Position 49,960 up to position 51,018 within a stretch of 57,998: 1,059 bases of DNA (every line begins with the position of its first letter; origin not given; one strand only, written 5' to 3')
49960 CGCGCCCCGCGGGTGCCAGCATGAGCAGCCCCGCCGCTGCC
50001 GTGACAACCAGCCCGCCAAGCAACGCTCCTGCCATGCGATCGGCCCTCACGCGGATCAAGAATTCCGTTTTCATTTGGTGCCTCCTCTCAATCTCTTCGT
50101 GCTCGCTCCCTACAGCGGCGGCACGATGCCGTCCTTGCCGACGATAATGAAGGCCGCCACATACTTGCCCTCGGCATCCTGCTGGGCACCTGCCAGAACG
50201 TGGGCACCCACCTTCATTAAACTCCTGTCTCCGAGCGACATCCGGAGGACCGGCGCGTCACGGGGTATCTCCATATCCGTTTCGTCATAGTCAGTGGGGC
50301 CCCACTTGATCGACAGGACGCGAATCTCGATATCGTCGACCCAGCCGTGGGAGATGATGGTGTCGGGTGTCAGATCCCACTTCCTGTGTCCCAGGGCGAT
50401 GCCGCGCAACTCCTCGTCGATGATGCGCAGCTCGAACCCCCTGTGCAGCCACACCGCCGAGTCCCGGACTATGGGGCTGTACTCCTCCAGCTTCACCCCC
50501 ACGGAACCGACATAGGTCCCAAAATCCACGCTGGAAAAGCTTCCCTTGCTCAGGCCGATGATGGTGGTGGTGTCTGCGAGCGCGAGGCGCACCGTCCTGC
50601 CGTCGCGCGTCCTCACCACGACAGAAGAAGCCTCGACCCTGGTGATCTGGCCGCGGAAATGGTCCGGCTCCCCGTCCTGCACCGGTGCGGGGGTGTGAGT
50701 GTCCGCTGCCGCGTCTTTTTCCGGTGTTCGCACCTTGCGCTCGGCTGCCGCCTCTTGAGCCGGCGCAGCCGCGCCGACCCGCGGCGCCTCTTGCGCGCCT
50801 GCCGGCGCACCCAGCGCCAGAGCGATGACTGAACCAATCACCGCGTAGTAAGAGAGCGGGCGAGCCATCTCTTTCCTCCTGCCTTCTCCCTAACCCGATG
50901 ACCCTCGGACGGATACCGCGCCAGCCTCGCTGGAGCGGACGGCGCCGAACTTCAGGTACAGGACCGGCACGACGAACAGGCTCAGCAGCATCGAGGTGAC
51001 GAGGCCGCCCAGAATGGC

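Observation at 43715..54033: Six-gene envelope cluster: two paralogous RND pumps, one atypical adaptor, an AlgE-like barrel and two secreted unknowns, with no TolC-family channel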

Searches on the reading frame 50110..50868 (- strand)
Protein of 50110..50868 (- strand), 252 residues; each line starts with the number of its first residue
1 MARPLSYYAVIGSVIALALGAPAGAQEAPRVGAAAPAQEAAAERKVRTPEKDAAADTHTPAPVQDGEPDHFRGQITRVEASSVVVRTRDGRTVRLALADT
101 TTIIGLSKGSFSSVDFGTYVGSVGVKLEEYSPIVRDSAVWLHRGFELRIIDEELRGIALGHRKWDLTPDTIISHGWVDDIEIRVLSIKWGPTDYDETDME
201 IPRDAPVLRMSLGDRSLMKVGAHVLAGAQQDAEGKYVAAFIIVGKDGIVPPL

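Call 4: search_protein_families(library=pfam, proteins=[window:50110-50868:-], max_evalue=0.01)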
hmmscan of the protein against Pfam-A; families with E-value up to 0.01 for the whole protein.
window:50110-50868:- (252 aa): 0 families

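Call 5: search_protein_families(library=ncbifam, proteins=[window:50110-50868:-], max_evalue=0.01)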
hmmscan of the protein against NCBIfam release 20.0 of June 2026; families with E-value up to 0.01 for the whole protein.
window:50110-50868:- (252 aa): 0 families
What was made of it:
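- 50110..50868 (-): G2: a 252-aa secreted protein with a variable Ala/Pro-rich N-terminal region and a conserved acidic/His/Trp-rich core. It is a divergent relative of the DUF5666 family and a putative periplasmic carrier or accessory protein. No Pfam or NCBIfam hit (calls 4, 5).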

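Call 27: find_homologous_proteins(query=window:50110-50868:-)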
Query window:50110-50868:- (252 aa): 641 proteins with E <= 0.001 among 6309 candidates; the best 120 are listed.
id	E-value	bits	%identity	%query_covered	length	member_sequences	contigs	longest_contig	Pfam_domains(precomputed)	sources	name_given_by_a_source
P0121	3.1e-160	549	100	100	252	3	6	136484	-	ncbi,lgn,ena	-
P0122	3.3e-117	408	71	100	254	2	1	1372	-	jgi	jgi:hypothetical protein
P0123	3.7e-115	401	70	100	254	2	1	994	-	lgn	-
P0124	4.5e-115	401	73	98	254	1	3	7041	-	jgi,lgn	jgi:hypothetical protein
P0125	1.4e-114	400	77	83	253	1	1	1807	-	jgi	jgi:hypothetical protein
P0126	5.2e-114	398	70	100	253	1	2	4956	-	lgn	-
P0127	1.0e-113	397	70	100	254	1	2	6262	-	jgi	jgi:hypothetical protein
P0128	1.6e-113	396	71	100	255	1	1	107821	-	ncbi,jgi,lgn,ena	-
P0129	3.0e-113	395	70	100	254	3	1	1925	-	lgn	-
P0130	3.7e-113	395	70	100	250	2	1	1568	-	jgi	jgi:hypothetical protein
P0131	7.3e-113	394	70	100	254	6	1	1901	-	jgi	jgi:hypothetical protein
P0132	9.6e-113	394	69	100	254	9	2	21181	-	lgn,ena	-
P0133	4.5e-111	388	68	100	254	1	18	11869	-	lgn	-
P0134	9.1e-110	384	69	100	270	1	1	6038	-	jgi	jgi:hypothetical protein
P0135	1.3e-109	383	67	100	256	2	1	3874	-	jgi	jgi:hypothetical protein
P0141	3.0e-106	372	68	100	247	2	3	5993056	-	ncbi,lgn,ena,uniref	ncbi:hypothetical protein LJR130_005849 [Variovorax sp. LjRoot130]|uniref:hypothetical protein n=1 T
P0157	2.8e-103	363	66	100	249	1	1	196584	-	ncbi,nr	ncbi:hypothetical protein J7E62_22125 [Variovorax paradoxus]|nr:hypothetical protein [Variovorax par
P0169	6.8e-101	355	65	100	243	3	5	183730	-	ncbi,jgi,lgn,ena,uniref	ncbi:hypothetical protein [Polaromonas sp.]|jgi:hypothetical protein|uniref:hypothetical protein n=1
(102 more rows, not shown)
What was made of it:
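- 50110..50868 (-): It has 641 homologues; those with a source name are all called 'hypothetical' (call 27).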

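Call 37: predict_structure(alignment_id=A2)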
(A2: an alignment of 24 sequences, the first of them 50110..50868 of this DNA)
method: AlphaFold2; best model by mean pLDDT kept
length: 252 residues; sequences in the alignment: 24
mean_pLDDT: 53.3   pTM: 0.49
mean pLDDT of the five models: 53.3, 51.7, 51.4, 51.1, 50.8
residues with pLDDT >= 90: 33; 70-90: 46; 50-70: 31; < 50: 142
segments of 3 or more residues with pLDDT < 50: 1-3, 16-49, 51-65, 112-181, 183-201
pLDDT, mean of each block of 10 residues (from residue 1): 51 49 32 29 38 35 51 93 93 91 73 38 28 23 28 28 29 35 46 44 57 86 86 87 81 58
secondary structure, 60 per line:
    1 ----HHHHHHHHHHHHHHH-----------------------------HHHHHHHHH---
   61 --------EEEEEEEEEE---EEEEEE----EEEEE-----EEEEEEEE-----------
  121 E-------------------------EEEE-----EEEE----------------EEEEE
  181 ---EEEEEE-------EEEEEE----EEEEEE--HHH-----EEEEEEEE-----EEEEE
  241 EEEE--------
elements in order: H5-19 H49-57 E69-78 E82-87 E92-96 E102-109 E147-150 E156-159 E176-180 E184-189 E197-202 E207-212 E223-230 E236-244
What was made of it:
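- Tried and rejected: The AlphaFold2 model was poor (pLDDT 53, call 37).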

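Call 39: search_protein_families(library=pfam, proteins=[window:50110-50868:-], max_evalue=10)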
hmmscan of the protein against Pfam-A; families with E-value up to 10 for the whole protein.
window:50110-50868:- (252 aa): 4 families
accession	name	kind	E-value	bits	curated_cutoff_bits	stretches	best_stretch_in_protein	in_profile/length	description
PF18951.5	DUF5695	-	0.052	12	25.2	1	71-132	751-811/857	Family of unknown function (DUF5695)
PF02736.25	Myosin_N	-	0.094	13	27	1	72-95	17-40/45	Myosin N-terminal SH3-like domain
PF18914.6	DUF5666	-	0.096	13.4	27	0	72-95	1-21/60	Domain of unknown function (DUF5666)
PF11197.13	DUF2835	-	0.15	12.4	25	1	79-96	21-38/71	Protein of unknown function (DUF2835)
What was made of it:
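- On DUF5666 (PF18914): G2 itself scores 13.4 bits, E = 0.096 (call 39).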

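Call 41: fold_search(model_id=the predicted structure, library=pdb)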
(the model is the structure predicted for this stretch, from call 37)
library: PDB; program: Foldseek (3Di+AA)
matches with E <= 10: 739; with E <= 0.001: 0
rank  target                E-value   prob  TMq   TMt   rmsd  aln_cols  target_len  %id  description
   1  3go5                  1.5e-01  0.10  0.10  0.09  20.0       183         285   11  Crystal structure of a multidomain protein with nucleic acid binding domains (sp_0946) from streptococcus pneumoniae tig (released 2009-04-07)
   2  6y6m_MODEL_1_A        1.6e-01  0.09  0.13  0.19  20.3       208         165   10  solution structure of cold-shock domain 1 and 2 of drosophila Upstream of N-Ras (Unr) (released 2020-07-29)
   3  9fog_C                1.6e-01  0.06  0.11  0.04  21.4       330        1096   10  Ap3G bound in de novo transcription initiation T. thermophilus RNA polymerase complex with TC DNA template (released 2025-12-17)
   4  8wi7_b                1.7e-01  0.10  0.13  0.19  22.0       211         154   12  Cryo- EM structure of Mycobacterium smegmatis 70S ribosome, bS1 and RafH. (released 2024-02-28)
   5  7zhr_A                2.0e-01  0.07  0.12  0.13  22.3       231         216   12  Complex structure of drosophila Unr CSD789 and pAbp RRM3 (released 2022-12-07)
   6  5d4d_C                2.0e-01  0.06  0.12  0.03  24.3       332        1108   10  Crystal structure of Thermus thermophilus product complex for transcription initiation with NAD and CTP (released 2016-07-06)
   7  5d4d_M                2.0e-01  0.05  0.12  0.03  24.4       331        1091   10  Crystal structure of Thermus thermophilus product complex for transcription initiation with NAD and CTP (released 2016-07-06)
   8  5d4c_M                2.2e-01  0.04  0.12  0.03  24.6       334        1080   10  Crystal structure of Thermus thermophilus product complex for transcription initiation with ATP and CTP (released 2016-07-06)
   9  5vo8_C                2.4e-01  0.05  0.12  0.03  24.2       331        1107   10  X-ray crystal structure of a bacterial reiterative transcription complex of pyrG promoter (released 2017-05-24)
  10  8ej3_C                2.5e-01  0.06  0.11  0.04  20.4       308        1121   10  M. tuberculosis RNAP pause escaped complex with Bacillus subtilis NusG and GMPCPP (released 2023-02-01)
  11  9gut_B                2.5e-01  0.05  0.11  0.06  21.7       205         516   17  30S mRNA delivery complex (bS1 resolved) (released 2024-11-20)
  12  2ix1_A                3.5e-01  0.05  0.10  0.04  20.2       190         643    8  RNase II D209N mutant (released 2006-10-05)
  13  8e82_C                3.7e-01  0.04  0.11  0.03  21.3       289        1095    8  Mycobacterium tuberculosis RNAP elongation complex with NusG transcription factor (released 2023-03-22)
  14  2id0_A                4.1e-01  0.06  0.10  0.05  19.9       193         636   11  Escherichia coli RNase II (released 2006-10-03)
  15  2bmo_B                4.3e-01  0.11  0.15  0.19  17.6       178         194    8  The Crystal Structure of Nitrobenzene Dioxygenase (released 2005-05-04)
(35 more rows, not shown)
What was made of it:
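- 50110..50868 (-): The AlphaFold2 model is poor (pLDDT 53), and the fold search found nothing (calls 37, 41).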

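Call 44: search_solved_structures(query=A2, max_evalue=10)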
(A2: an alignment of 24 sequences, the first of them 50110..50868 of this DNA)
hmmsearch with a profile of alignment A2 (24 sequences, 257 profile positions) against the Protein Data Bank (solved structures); distinct sequences matched with E-value up to 10: 2.
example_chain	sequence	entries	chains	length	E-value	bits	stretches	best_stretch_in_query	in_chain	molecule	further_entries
9m8w_A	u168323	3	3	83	0.36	13.4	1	87-113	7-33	ProteinMPNN-designed ubiquitin variant R4 | NMR structure ofProteinMPNN-designed ubiquitin variant R4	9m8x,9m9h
8j0a_A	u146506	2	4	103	0.46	13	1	86-113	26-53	Ubiquitin variant R4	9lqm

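Call 57: search_protein_representatives(alignment_id=A2)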
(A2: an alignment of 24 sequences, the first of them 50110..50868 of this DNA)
Query: 24 sequences, 257 profile positions. Proteins with E-value up to 0.001 (for the whole library): 919; up to 1e-10: 211; up to 1e-30: 20. The best 150 are listed.
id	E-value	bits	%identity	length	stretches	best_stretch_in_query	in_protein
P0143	1.6e-117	407.8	-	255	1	24-257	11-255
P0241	1.2e-98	345.9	-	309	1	7-257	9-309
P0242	3.0e-97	341.4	-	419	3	20-257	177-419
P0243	8.9e-87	307.1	-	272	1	6-257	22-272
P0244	2.6e-77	276.1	-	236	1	65-257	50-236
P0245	1.8e-74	266.7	-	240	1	73-257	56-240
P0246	4.7e-74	265.4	-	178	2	70-198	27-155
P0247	4.2e-60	219.6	-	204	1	134-252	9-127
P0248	1.4e-48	181.8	-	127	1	158-257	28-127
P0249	6.3e-45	169.9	-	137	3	150-204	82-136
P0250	2.4e-42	161.4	-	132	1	133-257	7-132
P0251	3.0e-41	157.9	-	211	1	62-257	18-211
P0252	3.0e-38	148.0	-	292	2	64-166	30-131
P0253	3.8e-38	147.7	-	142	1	67-169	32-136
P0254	1.9e-37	145.4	-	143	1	67-178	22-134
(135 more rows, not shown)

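Call 59: search_protein_families(library=pfam, alignment_id=A4, max_evalue=0.01)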
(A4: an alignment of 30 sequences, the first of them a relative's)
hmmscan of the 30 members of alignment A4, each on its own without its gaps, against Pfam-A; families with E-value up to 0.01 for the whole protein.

A. member 1, P0262 (204 aa): 2 families
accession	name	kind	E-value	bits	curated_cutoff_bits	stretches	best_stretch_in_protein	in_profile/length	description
PF18914.6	DUF5666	-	0.00034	21.3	27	0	33-98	1-59/60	Domain of unknown function (DUF5666)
PF02736.25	Myosin_N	-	0.0021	18.3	27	0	31-55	15-39/45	Myosin N-terminal SH3-like domain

B. families by the number of members that match (of 30 scanned): 4 families
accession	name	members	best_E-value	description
PF18914.6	DUF5666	15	6.1e-09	Domain of unknown function (DUF5666)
PF02736.25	Myosin_N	8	0.0002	Myosin N-terminal SH3-like domain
PF23284.2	KOW2_Spt5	1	0.0073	Transcription elongation factor SPT5, second KOW domain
PF08661.17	Rep_fac-A_3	1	0.0083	Replication factor A protein 3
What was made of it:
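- On DUF5666 (PF18914): However, 15 of 30 distant full-length relatives of G2 match, with a best E of 6e-9 (call 59).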

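Call 60: find_encoding_contigs(protein=P0157, flank=10000, max_places=1)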
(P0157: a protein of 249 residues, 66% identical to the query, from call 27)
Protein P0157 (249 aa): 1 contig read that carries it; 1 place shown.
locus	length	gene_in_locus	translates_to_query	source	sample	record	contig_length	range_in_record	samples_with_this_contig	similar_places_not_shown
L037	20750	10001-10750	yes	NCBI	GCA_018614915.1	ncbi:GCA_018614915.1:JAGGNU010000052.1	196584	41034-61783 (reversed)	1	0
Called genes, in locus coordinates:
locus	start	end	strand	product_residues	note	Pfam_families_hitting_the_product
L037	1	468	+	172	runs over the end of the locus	-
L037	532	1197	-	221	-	PF01068:DNA_ligase_A_M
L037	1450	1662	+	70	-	-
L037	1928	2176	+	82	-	PF13560:HTH_31, PF01381:HTH_3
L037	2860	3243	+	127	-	-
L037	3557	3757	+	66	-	-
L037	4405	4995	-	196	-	-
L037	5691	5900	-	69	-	-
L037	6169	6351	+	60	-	-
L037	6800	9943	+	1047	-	PF00873:ACR_tran, PF02355:SecD_SecF_C (weak)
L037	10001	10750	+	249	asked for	-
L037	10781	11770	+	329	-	-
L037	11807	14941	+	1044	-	PF00873:ACR_tran, PF02355:SecD_SecF_C (faint)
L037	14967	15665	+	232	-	PF21347:DUF3108_like (faint)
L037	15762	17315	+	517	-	PF13372:Alginate_exp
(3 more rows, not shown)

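Call 61: find_encoding_contigs(protein=P0141, flank=10000, max_places=1)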
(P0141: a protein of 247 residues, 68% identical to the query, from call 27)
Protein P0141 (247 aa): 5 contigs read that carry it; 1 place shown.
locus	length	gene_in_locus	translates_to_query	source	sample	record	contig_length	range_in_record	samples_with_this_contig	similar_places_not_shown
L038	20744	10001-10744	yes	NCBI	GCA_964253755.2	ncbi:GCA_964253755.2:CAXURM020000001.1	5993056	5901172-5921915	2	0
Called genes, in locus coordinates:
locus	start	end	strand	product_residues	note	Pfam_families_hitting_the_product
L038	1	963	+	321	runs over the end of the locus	PF03401:TctC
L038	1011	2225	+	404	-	PF13433:Peripla_BP_5, PF13458:Peripla_BP_6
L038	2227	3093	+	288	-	PF02653:BPD_transp_2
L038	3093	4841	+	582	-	PF02653:BPD_transp_2, PF00005:ABC_tran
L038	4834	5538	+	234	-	PF00005:ABC_tran, PF02463:SMC_N (faint), PF13476:AAA_23 (weak), PF13304:AAA_21 (faint)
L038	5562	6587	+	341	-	PF01717:Meth_synt_2, PF01208:URO-D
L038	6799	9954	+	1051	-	PF00873:ACR_tran, PF02355:SecD_SecF_C (weak)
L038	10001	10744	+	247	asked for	-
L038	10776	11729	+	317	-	-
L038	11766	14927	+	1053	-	PF00873:ACR_tran, PF02355:SecD_SecF_C (faint)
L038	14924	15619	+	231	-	PF21347:DUF3108_like (faint)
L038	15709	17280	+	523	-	PF13372:Alginate_exp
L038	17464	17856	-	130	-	PF05506:PLipase_C_C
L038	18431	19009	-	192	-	-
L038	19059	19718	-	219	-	PF00293:NUDIX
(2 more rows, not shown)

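Call 62: find_encoding_contigs(protein=P0169, flank=10000, max_places=1)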
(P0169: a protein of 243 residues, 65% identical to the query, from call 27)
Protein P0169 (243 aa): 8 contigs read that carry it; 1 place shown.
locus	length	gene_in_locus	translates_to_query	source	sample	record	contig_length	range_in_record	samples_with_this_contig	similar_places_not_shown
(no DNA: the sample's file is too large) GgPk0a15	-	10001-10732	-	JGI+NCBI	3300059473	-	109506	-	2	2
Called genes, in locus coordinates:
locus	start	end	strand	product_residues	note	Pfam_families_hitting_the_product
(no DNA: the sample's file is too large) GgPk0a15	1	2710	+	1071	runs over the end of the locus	PF02811:PHP, PF07733:DNA_pol3_alpha, PF17657:DNA_pol3_finger, PF14579:HHH_6, PF01336:tRNA_anti-codon (weak)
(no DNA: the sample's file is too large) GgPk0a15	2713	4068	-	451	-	PF05139:Erythro_esteras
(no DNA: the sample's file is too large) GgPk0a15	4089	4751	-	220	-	PF00156:Pribosyltran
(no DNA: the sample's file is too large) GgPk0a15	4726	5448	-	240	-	PF01738:DLH (weak), PF12146:Hydrolase_4 (faint), PF20408:Abhydrolase_11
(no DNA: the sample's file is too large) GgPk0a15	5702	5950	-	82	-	PF06906:DUF1272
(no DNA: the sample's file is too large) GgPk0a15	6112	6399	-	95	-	-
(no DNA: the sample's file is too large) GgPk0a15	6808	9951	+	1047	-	PF00873:ACR_tran, PF02355:SecD_SecF_C (weak)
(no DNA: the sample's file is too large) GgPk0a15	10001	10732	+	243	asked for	-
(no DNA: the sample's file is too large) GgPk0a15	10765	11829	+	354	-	-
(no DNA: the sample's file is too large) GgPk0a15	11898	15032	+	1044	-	PF00873:ACR_tran, PF02355:SecD_SecF_C (faint)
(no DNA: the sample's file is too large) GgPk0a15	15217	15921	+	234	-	PF21347:DUF3108_like (weak)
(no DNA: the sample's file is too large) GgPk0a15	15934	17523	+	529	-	PF13372:Alginate_exp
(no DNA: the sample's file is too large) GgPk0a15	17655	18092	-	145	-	PF02566:OsmC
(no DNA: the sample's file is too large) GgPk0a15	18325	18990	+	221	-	PF01323:DSBA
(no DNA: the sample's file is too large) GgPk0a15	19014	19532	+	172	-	PF04828:GFA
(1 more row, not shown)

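Call 70: find_homologous_proteins(query=A4, max_evalue=0.00001)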
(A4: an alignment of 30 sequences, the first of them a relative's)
Query A4 (30 sequences) (204 aa, profile of the alignment): 4849 proteins with E <= 0.00001 among 8000 candidates; the best 120 are listed.
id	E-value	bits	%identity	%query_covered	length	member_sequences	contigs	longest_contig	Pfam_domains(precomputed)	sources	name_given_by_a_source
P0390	1.6e-124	431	43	90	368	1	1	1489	-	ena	-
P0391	5.8e-81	289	50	88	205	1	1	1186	-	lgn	-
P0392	1.9e-80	287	48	95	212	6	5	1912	PF18914.7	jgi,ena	jgi:hypothetical protein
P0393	3.7e-80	286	48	95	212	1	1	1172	PF18914.7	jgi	jgi:uncharacterized protein Veg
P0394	6.9e-80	285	46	98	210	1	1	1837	PF18914.7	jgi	jgi:hypothetical protein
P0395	7.0e-80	285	44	100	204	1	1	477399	PF18914.7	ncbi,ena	-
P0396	9.0e-80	285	46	98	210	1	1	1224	PF18914.7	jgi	jgi:hypothetical protein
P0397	1.0e-79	285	46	98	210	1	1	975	PF18914.7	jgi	jgi:hypothetical protein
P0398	1.5e-79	284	46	98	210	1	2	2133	PF18914.7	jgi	jgi:hypothetical protein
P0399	1.8e-79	284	47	85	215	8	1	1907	-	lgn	-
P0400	1.9e-79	284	47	97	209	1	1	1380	PF18914.7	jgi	jgi:hypothetical protein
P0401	2.5e-79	283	45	94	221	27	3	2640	-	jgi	jgi:hypothetical protein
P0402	2.7e-79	283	48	95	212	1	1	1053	PF18914.7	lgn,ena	-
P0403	2.8e-79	283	51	85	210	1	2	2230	PF18914.7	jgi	jgi:Domain of unknown function (DUF5666)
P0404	2.9e-79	283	51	85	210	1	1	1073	PF18914.7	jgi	jgi:hypothetical protein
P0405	2.9e-79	283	48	95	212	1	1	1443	PF18914.7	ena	-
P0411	4.3e-79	282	52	85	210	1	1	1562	PF18914.7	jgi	jgi:hypothetical protein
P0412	5.6e-79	282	47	96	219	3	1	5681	PF18914.7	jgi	jgi:hypothetical protein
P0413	5.7e-79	282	45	98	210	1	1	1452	PF18914.7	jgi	jgi:Domain of unknown function (DUF5666)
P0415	6.2e-79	282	49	85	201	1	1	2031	PF18914.7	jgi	jgi:ribosome maturation factor RimP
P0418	7.8e-79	282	48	95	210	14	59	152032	-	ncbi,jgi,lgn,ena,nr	ncbi:MAG TPA: hypothetical protein VER26_15565 [Xanthobacteraceae bacterium]|jgi:hypothetical protei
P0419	8.0e-79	282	45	98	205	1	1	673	PF18914.7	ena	-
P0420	8.8e-79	281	44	98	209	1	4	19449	PF18914.7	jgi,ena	jgi:hypothetical protein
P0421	9.1e-79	281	45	98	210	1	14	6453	PF18914.7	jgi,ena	jgi:Domain of unknown function (DUF5666)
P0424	1.1e-78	281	52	90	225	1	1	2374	PF18914.7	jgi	jgi:hypothetical protein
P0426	1.2e-78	281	43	98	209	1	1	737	PF18914.7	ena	-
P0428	1.3e-78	281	45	100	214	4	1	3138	PF18914.7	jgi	jgi:outer membrane lipoprotein SlyB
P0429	1.3e-78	281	48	88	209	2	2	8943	PF18914.7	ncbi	ncbi:MAG: DUF5666 domain-containing protein [Tardiphaga sp.]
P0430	1.3e-78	281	48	90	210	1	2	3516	PF18914.7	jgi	jgi:hypothetical protein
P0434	1.9e-78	280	47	95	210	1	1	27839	PF18914.7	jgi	jgi:hypothetical protein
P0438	2.0e-78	280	44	98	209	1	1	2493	PF18914.7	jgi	jgi:hypothetical protein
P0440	2.2e-78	280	46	98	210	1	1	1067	PF18914.7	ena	-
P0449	3.3e-78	280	48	90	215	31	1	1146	PF18914.7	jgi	jgi:hypothetical protein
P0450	3.4e-78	280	44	98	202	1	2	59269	PF18914.7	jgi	jgi:hypothetical protein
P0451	3.4e-78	280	49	88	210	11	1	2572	PF18914.7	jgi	jgi:hypothetical protein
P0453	3.8e-78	279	47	98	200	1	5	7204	PF18914.7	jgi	jgi:hypothetical protein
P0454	3.8e-78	279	45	98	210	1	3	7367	PF18914.7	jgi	jgi:hypothetical protein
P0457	4.2e-78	279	45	98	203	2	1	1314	PF18914.7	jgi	jgi:hypothetical protein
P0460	5.1e-78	279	47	87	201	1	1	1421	PF18914.7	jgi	jgi:hypothetical protein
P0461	5.2e-78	279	47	95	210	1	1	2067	PF18914.7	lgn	-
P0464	5.7e-78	279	44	100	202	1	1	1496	PF18914.7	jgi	-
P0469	6.5e-78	279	48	88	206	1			PF18914.7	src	-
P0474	7.2e-78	278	49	85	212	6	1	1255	PF18914.7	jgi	jgi:hypothetical protein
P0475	7.3e-78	278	47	95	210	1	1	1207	PF18914.7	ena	-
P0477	7.9e-78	278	46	100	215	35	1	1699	PF18914.7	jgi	jgi:Domain of unknown function (DUF5666)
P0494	1.3e-77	278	45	98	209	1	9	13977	PF18914.7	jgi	jgi:hypothetical protein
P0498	1.4e-77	278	46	95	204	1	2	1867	PF18914.7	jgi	jgi:hypothetical protein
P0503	1.6e-77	277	45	100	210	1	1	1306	PF18914.7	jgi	jgi:Domain of unknown function (DUF5666)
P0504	1.7e-77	277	43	88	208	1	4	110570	-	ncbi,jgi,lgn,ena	-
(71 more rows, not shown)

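Call 71: find_encoding_contigs(protein=P0395, flank=6000, max_places=1)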
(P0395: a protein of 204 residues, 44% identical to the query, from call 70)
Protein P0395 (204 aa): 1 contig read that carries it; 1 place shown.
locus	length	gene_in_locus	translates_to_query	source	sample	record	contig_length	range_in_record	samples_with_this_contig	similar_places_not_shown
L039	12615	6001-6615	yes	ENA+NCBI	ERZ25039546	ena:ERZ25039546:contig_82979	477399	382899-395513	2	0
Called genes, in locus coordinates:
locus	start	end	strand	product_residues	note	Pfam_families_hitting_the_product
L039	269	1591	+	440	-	PF07690:MFS_1, PF23262:NFD4_C (weak), PF07690:MFS_1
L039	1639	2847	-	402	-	PF07690:MFS_1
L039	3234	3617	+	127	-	-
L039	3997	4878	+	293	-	PF07589:PEP_exosort_dom (weak)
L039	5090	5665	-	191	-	PF04264:YceI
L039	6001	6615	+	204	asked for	PF18914:DUF5666 (faint)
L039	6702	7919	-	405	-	PF10613:Lig_chan-Glu_bd, PF00497:SBP_bac_3, PF12974:Phosphonate-bd (faint), PF00060:Lig_chan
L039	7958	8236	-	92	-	PF03631:Virul_fac_BrkB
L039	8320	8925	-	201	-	PF03631:Virul_fac_BrkB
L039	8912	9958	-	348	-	PF01594:AI-2E_transport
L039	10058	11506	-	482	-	PF02321:OEP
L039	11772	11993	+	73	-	PF06305:LapA_dom (weak)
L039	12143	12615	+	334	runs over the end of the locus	PF01734:Patatin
